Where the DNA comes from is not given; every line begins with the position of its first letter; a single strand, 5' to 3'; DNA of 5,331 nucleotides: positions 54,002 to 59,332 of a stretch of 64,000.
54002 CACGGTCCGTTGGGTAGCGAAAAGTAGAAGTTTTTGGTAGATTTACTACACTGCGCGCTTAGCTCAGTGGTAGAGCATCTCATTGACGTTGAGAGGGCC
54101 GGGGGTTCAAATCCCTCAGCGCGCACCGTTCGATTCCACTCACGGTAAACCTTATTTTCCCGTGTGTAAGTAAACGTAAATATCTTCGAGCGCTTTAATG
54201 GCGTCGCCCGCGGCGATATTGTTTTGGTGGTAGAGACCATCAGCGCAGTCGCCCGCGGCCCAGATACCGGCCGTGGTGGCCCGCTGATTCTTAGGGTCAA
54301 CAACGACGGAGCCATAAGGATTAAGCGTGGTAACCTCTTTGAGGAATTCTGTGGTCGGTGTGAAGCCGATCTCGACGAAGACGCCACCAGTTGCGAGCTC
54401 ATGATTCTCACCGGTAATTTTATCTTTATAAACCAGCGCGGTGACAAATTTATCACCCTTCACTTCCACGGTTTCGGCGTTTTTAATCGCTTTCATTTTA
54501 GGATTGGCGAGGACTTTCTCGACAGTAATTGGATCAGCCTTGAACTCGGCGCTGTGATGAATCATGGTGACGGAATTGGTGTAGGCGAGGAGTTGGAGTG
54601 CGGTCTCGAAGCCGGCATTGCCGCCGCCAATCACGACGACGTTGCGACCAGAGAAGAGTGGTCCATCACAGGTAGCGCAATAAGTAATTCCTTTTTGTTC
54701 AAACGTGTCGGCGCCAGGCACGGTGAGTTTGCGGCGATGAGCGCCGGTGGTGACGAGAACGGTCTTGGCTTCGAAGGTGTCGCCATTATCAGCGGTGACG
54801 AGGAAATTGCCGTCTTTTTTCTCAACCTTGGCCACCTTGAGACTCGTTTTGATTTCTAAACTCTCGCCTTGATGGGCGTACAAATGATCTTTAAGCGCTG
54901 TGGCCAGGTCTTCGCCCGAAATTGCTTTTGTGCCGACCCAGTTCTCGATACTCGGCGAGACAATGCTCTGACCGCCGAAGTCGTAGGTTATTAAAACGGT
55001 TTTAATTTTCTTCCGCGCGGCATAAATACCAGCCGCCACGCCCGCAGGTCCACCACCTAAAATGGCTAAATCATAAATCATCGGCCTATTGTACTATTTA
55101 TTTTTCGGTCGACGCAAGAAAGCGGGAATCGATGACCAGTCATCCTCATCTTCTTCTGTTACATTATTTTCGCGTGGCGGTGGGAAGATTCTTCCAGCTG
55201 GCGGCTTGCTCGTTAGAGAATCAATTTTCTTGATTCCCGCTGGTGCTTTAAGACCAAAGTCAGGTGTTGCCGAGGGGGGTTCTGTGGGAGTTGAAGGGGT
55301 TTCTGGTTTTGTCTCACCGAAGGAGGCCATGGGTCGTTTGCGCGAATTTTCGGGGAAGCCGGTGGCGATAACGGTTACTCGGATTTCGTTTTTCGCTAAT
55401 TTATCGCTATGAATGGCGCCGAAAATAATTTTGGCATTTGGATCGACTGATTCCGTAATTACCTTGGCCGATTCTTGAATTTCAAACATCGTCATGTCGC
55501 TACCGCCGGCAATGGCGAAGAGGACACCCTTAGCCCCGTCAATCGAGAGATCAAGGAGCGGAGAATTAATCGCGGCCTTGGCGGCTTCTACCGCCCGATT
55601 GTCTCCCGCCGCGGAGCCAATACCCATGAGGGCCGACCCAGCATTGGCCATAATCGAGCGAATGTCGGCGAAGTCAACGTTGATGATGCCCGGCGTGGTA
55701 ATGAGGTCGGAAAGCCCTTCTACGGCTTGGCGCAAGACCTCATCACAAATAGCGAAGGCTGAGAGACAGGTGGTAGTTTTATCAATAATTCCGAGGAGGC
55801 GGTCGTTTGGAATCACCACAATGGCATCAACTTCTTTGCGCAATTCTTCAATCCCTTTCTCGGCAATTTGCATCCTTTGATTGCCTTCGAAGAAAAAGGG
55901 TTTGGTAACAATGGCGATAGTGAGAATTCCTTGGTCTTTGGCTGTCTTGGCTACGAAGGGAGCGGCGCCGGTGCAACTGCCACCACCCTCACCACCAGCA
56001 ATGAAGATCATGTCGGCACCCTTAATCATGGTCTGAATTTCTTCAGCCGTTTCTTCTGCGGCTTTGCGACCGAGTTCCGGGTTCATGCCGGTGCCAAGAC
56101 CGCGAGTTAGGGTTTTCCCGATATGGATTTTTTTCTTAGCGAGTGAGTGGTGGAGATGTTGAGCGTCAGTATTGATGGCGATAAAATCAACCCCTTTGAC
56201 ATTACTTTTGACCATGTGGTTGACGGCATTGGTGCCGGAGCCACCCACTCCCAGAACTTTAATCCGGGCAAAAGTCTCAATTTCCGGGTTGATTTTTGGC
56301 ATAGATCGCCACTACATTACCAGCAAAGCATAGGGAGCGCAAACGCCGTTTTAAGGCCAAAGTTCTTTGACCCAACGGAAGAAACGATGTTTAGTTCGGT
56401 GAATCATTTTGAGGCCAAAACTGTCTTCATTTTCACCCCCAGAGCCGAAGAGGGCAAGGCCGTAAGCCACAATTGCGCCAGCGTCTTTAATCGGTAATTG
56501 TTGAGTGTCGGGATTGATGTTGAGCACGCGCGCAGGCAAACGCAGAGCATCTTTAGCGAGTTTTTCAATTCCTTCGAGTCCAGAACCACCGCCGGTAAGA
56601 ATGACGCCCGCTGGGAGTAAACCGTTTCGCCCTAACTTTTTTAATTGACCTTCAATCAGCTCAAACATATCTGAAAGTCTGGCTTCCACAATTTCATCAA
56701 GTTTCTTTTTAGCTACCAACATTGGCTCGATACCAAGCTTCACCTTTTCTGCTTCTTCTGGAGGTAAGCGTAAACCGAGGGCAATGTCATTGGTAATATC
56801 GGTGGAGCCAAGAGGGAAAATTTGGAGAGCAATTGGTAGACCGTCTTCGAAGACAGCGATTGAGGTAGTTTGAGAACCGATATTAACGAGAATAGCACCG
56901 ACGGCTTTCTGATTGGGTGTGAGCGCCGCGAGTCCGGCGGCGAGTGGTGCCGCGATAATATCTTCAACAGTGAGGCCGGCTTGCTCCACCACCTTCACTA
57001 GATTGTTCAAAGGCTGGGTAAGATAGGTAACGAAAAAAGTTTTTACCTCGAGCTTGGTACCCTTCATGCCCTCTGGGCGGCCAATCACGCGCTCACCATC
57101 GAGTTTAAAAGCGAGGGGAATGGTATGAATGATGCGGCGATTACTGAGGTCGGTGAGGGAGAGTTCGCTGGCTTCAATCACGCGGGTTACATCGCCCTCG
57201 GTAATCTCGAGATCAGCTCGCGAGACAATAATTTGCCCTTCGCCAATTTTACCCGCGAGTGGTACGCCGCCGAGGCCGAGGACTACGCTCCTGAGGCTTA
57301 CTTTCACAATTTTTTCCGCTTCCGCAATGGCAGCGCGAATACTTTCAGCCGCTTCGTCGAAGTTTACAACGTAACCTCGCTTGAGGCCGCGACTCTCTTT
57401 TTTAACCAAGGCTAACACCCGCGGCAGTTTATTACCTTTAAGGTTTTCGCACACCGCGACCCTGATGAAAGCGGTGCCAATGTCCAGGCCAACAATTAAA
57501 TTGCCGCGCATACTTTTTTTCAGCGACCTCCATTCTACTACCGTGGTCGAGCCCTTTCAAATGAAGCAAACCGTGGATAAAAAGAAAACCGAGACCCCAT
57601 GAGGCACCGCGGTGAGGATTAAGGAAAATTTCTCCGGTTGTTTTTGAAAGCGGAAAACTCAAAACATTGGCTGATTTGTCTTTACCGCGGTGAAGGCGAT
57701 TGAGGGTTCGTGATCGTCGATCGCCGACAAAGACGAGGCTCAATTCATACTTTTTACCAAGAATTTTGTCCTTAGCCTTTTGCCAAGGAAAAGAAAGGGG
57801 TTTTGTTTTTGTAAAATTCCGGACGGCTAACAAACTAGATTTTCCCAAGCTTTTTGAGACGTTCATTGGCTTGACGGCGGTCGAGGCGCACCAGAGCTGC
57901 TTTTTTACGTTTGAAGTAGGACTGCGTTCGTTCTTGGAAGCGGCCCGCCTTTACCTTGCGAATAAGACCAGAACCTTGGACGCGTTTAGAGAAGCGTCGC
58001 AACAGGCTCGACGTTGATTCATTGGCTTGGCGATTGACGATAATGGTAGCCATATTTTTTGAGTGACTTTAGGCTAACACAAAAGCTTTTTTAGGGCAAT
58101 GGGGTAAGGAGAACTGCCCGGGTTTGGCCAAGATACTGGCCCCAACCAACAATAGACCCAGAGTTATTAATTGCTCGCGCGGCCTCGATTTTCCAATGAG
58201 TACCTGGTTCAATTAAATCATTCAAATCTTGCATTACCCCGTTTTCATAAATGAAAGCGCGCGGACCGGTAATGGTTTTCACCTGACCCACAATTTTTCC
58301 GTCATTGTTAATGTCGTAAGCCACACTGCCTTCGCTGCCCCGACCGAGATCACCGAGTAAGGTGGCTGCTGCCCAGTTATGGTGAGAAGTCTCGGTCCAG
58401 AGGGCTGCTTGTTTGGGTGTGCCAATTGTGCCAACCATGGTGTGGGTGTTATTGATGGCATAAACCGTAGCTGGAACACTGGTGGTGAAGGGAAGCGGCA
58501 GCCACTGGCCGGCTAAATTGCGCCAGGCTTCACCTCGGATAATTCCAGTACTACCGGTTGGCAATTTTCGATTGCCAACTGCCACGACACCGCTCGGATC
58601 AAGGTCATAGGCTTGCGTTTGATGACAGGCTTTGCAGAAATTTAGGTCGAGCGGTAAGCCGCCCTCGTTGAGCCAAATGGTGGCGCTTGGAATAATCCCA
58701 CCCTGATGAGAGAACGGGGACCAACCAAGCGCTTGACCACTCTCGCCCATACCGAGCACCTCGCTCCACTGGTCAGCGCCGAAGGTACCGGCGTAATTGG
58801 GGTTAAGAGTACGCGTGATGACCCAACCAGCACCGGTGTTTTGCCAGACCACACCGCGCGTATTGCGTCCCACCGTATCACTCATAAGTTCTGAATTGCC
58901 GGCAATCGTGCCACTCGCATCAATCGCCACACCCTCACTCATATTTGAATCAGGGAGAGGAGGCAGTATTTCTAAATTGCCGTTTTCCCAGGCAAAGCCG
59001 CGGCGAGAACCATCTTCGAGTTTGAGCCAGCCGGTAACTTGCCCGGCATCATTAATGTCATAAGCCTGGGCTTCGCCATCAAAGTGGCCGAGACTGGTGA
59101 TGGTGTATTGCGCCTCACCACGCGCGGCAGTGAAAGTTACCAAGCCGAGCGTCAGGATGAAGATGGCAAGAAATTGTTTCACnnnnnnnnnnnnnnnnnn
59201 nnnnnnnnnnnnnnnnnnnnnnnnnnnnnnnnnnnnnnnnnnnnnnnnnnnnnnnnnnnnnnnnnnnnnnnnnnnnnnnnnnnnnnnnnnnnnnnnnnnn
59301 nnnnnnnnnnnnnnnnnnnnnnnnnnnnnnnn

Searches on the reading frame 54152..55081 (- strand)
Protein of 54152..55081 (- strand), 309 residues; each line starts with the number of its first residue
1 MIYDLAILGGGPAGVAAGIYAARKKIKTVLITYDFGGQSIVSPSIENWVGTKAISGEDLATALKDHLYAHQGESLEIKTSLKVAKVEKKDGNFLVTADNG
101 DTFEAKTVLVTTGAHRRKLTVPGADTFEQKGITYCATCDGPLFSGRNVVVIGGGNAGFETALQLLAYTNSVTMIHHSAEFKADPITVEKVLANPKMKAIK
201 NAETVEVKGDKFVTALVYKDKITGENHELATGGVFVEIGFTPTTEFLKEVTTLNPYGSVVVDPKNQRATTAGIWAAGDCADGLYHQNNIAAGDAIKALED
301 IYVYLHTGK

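Call 40: search_protein_families(library=pfam, proteins=[window:54152-55081:-], max_evalue=0.001)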
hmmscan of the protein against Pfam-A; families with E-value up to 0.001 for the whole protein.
window:54152-55081:- (309 aa): 10 families
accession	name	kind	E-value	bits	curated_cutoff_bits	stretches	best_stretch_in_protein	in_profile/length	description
PF07992.20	Pyr_redox_2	-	7.5e-41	140.9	26.1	1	3-288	1-285/291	Pyridine nucleotide-disulphide oxidoreductase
PF13738.12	Pyr_redox_3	-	1.6e-27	97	30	1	71-277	92-305/305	Pyridine nucleotide-disulphide oxidoreductase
PF01134.28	GIDA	-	2e-10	40.8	22.1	0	147-178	1-32/391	Glucose inhibited division protein A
PF03486.20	HI0933_like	-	9.9e-10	38.7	50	0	147-179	2-34/244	HI0933-like protein Rossmann domain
PF00070.33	Pyr_redox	-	7.8e-09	36.4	22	1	147-218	1-79/82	Pyridine nucleotide-disulphide oxidoreductase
PF12831.13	FAD_oxidored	-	2.7e-08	34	27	1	4-51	1-53/416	FAD dependent oxidoreductase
PF01266.30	DAO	-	6.3e-07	29.7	27.9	0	4-38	1-38/353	FAD dependent oxidoreductase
PF05834.18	Lycopene_cycl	-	3.4e-06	26.8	23.4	0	53-122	83-146/380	Lycopene cyclase protein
PF00890.30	FAD_binding_2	-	4.5e-06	26.5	20.4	0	4-65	1-66/414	FAD binding domain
PF13241.12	NAD_binding_7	-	0.00019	22.4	22.1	1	143-189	5-52/104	Putative NAD(P)-binding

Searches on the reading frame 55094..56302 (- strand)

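Call 40: search_protein_families(library=pfam, proteins=[window:55094-56302:-], max_evalue=0.001)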
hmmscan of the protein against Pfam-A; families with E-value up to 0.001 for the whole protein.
window:55094-56302:- (402 aa): 2 families
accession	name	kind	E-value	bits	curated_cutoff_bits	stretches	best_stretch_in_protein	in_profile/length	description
PF00091.31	Tubulin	-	5e-46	157.8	33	1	13-174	1-190/190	Tubulin/FtsZ family, GTPase domain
PF12327.13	FtsZ_C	-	6.6e-33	113.3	27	1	222-316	1-94/95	FtsZ family, C-terminal domain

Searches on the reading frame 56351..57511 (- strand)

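Call 40: search_protein_families(library=pfam, proteins=[window:56351-57511:-], max_evalue=0.001)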
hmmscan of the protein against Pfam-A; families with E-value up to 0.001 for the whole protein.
window:56351-57511:- (386 aa): 5 families
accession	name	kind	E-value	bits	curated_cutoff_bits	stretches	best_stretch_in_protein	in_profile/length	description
PF14450.12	FtsA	-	7.9e-26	91.3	31.8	2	207-333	1-113/127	Cell division protein FtsA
PF02491.25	SHS2_FTSA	-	9.4e-15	55.2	25.4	1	91-162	10-79/79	SHS2 domain inserted in FTSA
PF06723.19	MreB_Mbl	-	1.7e-07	30.8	27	0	265-329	236-303/327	MreB/Mbl protein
PF11104.14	PilM_2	-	2e-06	27.4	27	1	170-354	140-337/340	Type IV pilus assembly protein PilM;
PF25216.1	Volactin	-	2.2e-05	24.5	35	1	187-331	147-302/321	Volactin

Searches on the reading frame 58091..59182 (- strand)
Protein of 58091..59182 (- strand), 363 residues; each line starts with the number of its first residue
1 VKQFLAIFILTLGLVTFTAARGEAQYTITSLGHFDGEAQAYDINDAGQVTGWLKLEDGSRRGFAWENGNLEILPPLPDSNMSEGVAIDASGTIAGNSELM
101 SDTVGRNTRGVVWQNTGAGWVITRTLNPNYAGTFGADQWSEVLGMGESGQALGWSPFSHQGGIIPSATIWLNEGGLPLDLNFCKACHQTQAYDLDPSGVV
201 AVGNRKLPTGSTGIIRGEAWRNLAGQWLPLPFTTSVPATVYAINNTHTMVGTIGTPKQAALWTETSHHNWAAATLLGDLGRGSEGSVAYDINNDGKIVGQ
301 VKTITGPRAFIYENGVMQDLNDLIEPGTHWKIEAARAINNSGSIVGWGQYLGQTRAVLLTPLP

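Call 40: search_protein_families(library=pfam, proteins=[window:58091-59182:-], max_evalue=0.001)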
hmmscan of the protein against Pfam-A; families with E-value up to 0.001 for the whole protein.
window:58091-59182:- (363 aa): 1 family
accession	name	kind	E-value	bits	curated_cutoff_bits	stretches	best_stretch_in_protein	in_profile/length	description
PF11949.14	DUF3466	-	3.7e-08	32.8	25.1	1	280-348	378-450/609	Protein of unknown function (DUF3466)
